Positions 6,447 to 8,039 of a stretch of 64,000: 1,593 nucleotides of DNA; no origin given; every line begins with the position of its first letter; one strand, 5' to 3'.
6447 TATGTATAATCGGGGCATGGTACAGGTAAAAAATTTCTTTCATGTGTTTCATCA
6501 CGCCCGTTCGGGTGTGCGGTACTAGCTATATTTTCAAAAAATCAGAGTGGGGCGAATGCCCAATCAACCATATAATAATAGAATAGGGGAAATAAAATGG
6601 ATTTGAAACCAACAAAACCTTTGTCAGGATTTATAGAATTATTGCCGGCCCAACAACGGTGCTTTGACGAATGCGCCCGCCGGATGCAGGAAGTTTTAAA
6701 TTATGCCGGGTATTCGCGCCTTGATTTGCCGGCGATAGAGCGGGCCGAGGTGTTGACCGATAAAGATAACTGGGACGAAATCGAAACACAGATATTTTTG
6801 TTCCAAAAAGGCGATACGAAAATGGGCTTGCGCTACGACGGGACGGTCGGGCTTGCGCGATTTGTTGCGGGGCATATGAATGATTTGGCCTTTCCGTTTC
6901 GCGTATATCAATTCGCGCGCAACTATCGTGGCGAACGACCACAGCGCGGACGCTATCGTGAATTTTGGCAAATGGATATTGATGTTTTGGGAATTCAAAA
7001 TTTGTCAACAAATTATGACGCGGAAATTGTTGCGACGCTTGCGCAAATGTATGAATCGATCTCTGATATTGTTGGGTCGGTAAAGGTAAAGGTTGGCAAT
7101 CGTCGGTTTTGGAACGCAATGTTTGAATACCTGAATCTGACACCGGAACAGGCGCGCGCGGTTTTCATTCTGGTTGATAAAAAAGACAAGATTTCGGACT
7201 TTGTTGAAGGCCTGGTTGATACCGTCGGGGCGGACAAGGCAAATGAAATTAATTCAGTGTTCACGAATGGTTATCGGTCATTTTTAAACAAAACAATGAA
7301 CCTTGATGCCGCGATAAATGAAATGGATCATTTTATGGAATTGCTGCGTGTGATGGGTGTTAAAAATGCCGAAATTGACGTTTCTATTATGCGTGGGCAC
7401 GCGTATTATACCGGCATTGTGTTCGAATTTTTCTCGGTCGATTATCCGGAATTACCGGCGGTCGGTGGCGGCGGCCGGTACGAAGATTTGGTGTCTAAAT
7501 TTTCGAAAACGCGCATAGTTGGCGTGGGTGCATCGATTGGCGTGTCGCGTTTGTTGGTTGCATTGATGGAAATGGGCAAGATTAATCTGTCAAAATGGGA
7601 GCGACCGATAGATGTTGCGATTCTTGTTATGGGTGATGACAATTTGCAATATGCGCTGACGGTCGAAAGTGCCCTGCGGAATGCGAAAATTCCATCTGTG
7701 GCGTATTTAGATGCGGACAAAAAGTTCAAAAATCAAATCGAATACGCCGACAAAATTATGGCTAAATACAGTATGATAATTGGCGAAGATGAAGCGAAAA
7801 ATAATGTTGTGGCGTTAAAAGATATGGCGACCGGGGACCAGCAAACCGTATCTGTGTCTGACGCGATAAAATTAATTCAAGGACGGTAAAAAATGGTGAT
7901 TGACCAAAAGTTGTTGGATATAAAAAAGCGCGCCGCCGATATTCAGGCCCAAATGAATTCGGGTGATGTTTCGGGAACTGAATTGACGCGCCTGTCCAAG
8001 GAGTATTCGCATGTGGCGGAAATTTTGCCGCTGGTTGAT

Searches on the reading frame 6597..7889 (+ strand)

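Call 69: search_protein_families(library=pfam, proteins=[window:6597-7889:+], max_evalue=0.00001)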
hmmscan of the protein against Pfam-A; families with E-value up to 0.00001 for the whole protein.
window:6597-7889:+ (430 aa): 3 families
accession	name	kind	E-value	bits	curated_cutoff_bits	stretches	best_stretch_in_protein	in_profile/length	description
PF13393.11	tRNA-synt_His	-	3.5e-39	135.3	25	1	11-319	1-308/308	Histidyl-tRNA synthetase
PF03129.25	HGTP_anticodon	-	6.7e-16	58.7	21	1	339-428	1-92/94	Anticodon binding domain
PF00587.30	tRNA-synt_2b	-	6.2e-09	36.6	29.3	1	74-193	9-110/179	tRNA synthetase class II core domain (G, H, P, S and T)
